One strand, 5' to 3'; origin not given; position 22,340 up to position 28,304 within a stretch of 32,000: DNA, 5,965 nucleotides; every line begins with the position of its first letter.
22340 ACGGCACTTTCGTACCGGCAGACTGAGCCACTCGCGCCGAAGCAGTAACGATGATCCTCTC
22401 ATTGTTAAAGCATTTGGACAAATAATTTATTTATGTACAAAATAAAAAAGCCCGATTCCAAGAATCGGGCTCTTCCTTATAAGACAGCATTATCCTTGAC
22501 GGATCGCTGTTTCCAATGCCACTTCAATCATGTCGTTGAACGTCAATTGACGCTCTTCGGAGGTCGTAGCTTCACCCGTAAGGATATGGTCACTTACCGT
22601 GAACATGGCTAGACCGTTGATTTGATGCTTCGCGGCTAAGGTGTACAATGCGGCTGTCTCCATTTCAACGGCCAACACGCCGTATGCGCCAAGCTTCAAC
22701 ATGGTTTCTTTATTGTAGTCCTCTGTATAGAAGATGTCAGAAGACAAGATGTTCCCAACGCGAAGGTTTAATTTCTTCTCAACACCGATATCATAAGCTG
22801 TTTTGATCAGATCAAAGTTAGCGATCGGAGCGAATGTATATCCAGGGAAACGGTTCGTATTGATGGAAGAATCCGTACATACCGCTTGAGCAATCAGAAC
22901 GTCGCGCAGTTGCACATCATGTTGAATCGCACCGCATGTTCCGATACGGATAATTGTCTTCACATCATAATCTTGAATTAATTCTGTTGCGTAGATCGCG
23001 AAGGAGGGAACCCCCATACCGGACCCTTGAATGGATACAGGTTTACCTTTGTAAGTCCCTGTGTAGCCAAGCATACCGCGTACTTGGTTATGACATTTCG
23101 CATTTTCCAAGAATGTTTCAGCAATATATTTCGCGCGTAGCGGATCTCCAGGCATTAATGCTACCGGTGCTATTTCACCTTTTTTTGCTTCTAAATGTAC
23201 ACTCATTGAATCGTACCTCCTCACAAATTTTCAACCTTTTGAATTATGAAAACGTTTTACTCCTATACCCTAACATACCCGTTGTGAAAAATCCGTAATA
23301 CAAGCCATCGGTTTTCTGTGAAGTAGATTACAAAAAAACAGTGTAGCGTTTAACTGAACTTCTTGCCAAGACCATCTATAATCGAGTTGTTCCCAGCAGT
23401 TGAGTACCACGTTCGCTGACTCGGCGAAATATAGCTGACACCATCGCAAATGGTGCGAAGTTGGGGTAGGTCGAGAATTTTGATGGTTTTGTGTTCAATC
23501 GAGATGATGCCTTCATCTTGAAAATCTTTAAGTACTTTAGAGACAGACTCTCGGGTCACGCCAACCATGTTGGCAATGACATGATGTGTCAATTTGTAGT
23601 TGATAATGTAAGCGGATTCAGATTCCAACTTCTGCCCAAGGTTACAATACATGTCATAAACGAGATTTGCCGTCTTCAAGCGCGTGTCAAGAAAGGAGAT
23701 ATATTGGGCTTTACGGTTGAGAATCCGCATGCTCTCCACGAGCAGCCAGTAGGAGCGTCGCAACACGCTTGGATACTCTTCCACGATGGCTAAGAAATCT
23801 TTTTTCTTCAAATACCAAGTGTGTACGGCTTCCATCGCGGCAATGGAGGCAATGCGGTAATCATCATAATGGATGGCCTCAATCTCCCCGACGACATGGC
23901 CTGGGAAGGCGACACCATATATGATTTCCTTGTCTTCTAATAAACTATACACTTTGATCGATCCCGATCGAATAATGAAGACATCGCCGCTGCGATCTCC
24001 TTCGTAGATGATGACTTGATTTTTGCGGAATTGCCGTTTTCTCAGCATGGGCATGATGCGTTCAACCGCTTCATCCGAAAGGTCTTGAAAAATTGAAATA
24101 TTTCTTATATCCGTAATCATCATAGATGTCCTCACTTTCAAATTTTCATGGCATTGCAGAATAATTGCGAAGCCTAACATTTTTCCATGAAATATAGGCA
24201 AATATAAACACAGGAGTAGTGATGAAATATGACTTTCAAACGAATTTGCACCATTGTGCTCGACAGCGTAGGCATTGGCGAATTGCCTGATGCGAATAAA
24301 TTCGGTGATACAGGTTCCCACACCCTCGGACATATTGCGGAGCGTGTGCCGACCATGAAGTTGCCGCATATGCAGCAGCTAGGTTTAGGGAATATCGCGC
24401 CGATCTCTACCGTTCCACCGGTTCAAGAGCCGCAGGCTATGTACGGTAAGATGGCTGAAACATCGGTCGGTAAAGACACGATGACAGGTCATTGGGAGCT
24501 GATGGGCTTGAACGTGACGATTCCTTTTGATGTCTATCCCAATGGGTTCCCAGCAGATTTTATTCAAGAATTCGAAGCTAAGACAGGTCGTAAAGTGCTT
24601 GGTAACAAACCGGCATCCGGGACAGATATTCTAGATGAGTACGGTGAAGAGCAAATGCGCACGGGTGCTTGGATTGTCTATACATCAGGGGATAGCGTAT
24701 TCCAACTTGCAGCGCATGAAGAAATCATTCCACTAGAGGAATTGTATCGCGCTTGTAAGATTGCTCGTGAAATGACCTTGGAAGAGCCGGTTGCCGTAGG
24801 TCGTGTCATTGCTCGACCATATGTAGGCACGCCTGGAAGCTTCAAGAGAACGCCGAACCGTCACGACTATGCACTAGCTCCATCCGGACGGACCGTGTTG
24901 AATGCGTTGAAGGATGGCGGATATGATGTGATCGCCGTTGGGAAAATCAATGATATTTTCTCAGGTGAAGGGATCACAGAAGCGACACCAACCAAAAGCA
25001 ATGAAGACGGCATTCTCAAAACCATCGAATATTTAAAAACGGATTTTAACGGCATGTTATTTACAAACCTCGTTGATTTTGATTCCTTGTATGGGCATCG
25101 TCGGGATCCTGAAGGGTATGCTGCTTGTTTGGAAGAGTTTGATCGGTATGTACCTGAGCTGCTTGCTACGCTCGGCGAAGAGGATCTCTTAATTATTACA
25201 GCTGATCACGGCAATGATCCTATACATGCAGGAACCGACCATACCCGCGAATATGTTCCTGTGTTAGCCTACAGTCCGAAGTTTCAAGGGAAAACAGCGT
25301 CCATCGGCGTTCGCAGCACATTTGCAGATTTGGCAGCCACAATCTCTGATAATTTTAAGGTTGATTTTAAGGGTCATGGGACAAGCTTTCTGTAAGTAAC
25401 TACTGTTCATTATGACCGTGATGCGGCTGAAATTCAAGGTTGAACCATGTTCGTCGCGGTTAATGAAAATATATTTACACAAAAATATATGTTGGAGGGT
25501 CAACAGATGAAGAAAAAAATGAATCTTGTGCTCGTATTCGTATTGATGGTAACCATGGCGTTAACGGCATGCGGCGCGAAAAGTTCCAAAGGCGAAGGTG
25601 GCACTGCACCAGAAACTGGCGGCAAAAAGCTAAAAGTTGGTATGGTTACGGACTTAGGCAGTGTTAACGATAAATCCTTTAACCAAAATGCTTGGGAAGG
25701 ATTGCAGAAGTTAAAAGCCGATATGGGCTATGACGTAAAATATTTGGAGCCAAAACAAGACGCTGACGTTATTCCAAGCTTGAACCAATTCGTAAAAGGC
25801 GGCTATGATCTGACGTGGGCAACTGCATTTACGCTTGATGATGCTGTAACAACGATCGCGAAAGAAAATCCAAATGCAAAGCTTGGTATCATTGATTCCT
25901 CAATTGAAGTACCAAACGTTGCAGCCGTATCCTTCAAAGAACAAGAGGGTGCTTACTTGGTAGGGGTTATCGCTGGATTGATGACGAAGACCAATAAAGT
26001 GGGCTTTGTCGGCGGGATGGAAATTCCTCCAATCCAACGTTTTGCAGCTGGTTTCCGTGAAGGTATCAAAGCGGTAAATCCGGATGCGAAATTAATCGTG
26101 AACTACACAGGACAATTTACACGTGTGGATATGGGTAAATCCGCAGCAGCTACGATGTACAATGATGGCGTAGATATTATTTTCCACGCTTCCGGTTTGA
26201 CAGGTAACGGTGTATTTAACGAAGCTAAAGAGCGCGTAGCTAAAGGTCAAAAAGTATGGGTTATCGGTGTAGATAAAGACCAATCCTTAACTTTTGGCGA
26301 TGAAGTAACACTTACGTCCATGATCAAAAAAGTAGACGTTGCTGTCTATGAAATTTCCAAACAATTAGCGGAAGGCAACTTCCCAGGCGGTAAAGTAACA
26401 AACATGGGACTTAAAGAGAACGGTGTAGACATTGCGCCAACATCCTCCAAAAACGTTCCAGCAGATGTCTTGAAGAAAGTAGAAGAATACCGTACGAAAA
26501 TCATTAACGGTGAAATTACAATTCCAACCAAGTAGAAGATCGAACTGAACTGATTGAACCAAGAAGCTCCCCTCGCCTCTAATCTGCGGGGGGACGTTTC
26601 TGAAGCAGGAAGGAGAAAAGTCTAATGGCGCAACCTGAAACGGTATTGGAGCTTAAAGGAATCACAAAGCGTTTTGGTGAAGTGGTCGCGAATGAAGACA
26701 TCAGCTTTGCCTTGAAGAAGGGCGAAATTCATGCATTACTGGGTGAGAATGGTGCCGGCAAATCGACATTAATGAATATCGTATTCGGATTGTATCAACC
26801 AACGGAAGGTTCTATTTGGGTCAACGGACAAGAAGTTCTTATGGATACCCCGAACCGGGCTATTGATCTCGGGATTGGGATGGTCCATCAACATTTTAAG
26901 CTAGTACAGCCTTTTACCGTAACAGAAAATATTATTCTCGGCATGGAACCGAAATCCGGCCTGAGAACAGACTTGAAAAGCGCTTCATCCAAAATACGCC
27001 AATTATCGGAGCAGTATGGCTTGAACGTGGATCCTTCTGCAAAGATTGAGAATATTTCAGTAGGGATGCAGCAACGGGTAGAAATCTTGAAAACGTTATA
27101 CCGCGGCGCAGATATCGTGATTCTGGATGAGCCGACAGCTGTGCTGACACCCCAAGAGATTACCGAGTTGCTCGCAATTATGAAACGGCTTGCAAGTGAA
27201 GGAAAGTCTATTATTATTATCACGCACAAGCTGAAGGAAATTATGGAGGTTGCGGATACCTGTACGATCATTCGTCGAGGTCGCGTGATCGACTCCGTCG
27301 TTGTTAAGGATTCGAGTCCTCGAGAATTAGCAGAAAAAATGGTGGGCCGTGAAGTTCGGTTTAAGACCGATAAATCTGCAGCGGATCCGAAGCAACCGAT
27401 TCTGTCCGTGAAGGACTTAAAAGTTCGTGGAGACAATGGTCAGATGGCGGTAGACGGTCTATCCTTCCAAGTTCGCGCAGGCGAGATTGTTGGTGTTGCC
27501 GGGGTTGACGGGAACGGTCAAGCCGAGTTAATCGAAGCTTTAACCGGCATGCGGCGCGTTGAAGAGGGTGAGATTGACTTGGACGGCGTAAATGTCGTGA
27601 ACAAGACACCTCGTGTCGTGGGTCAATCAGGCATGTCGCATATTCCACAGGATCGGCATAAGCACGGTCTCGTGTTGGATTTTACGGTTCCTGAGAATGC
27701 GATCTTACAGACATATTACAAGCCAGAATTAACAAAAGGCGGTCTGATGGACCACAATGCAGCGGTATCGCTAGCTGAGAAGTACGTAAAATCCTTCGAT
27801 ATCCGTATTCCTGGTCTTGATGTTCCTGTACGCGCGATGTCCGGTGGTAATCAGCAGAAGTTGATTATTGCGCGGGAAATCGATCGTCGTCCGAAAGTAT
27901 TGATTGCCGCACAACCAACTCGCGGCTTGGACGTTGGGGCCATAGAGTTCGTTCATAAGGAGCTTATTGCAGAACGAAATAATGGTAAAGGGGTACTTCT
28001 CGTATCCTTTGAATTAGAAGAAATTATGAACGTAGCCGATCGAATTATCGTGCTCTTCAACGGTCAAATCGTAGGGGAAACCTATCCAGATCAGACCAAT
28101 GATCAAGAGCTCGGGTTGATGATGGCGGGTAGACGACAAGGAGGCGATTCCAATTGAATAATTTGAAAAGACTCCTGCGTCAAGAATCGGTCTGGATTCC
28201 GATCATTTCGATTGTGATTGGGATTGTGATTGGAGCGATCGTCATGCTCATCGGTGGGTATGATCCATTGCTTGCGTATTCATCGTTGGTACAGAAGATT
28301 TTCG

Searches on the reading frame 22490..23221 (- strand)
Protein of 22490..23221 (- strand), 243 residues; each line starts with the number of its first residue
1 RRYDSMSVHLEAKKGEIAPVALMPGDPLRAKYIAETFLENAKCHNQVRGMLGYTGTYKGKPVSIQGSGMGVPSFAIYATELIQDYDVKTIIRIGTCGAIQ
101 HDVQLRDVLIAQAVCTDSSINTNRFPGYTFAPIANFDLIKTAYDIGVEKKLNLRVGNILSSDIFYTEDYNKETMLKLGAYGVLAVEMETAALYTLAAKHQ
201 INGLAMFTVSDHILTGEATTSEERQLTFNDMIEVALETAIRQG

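Call 16: search_protein_families(library=pfam, proteins=[window:22490-23221:-], max_evalue=0.0001)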
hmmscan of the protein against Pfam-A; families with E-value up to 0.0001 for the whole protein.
window:22490-23221:- (243 aa): 1 family
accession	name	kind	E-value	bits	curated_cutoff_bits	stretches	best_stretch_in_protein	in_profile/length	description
PF01048.26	PNP_UDP_1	-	4.5e-42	144.5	25.1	1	19-231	1-220/233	Phosphorylase superfamily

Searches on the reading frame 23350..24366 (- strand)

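Call 16: search_protein_families(library=pfam, proteins=[window:23350-24366:-], max_evalue=0.0001)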
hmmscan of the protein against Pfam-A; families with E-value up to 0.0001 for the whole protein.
window:23350-24366:- (338 aa): 3 families
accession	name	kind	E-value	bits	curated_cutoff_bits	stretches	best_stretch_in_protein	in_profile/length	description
PF00027.35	cNMP_binding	-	1.2e-17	64.1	27.5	1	111-198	2-89/89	Cyclic nucleotide-binding domain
PF13545.12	HTH_Crp_2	-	3.9e-16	59.2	27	1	253-305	17-69/70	Crp-like helix-turn-helix domain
PF00325.26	Crp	-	3.4e-07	30.3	21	1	258-288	2-32/32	Bacterial regulatory proteins, crp family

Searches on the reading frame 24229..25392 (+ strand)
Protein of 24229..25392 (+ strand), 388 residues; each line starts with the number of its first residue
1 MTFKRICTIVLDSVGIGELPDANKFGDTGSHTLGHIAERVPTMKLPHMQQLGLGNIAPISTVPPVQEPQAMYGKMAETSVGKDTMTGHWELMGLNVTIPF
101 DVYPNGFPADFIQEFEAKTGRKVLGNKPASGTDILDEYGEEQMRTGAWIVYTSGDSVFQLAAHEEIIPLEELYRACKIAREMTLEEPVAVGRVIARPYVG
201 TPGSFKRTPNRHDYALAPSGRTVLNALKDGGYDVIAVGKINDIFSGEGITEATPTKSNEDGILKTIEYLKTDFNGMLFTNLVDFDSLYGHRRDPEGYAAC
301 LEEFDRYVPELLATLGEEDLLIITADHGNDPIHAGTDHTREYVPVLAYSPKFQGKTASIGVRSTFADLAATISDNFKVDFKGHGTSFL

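Call 16: search_protein_families(library=pfam, proteins=[window:24229-25392:+], max_evalue=0.0001)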
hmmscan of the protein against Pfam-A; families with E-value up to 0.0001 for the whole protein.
window:24229-25392:+ (388 aa): 1 family
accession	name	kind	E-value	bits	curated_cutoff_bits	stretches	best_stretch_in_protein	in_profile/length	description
PF01676.23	Metalloenzyme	-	1.5e-45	156.1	24.3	1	4-379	1-251/252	Metalloenzyme superfamily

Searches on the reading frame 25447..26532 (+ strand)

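Call 16: search_protein_families(library=pfam, proteins=[window:25447-26532:+], max_evalue=0.0001)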
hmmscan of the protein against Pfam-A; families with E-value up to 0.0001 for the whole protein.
window:25447-26532:+ (362 aa): 1 family
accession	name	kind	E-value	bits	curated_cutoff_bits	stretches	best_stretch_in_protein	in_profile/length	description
PF02608.20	Bmp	-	1.1e-86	291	24.1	1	64-361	3-299/301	ABC transporter substrate-binding protein PnrA-like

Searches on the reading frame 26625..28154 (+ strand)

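Call 16: search_protein_families(library=pfam, proteins=[window:26625-28154:+], max_evalue=0.0001)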
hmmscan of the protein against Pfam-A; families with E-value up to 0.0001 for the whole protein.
window:26625-28154:+ (510 aa): 2 families
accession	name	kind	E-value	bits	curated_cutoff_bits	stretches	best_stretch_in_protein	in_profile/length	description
PF00005.33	ABC_tran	-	5.8e-51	173.1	25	2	24-172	2-137/137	ABC transporter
PF13304.12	AAA_21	-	3.1e-07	31.2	27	0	143-201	237-298/304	AAA domain, putative AbiEii toxin, Type IV TA system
